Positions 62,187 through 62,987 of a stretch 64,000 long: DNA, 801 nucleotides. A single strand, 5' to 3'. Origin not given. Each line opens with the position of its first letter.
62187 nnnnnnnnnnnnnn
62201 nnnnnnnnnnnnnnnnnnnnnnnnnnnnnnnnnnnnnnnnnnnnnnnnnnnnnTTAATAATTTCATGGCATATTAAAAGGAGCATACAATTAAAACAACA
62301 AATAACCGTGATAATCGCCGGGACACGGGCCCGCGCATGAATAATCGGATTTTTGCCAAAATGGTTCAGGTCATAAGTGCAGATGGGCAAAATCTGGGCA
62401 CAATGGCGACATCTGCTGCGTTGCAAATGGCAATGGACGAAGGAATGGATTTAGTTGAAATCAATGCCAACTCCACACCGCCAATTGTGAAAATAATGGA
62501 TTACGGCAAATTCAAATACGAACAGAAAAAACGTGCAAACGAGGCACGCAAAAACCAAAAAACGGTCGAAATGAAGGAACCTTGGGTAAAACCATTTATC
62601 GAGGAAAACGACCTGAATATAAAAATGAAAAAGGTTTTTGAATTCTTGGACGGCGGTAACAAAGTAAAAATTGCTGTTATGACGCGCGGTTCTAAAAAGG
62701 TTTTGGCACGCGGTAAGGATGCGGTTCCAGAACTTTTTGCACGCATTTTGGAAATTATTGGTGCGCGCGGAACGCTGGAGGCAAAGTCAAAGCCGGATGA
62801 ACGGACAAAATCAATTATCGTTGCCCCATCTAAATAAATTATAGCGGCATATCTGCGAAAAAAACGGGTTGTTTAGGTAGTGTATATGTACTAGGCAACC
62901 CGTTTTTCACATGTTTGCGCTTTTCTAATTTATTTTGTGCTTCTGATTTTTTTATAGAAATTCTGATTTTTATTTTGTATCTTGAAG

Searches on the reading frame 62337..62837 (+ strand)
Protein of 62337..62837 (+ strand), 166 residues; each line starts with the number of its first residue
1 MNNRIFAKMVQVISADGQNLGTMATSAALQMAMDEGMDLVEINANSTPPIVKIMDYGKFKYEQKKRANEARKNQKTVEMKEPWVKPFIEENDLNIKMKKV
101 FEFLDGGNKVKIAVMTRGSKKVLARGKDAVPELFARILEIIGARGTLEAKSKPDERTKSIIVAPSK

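Call 66: search_protein_families(library=pfam, proteins=[window:62337-62837:+], max_evalue=0.001)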
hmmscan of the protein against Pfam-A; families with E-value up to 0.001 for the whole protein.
window:62337-62837:+ (166 aa): 2 families
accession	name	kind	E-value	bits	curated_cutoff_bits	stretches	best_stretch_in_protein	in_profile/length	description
PF05198.21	IF3_N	-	5.3e-29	100.6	26.9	1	1-70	1-70/70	Translation initiation factor IF-3, N-terminal domain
PF00707.27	IF3_C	-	1.4e-12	47.8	34.8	1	77-164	1-85/86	Translation initiation factor IF-3, C-terminal domain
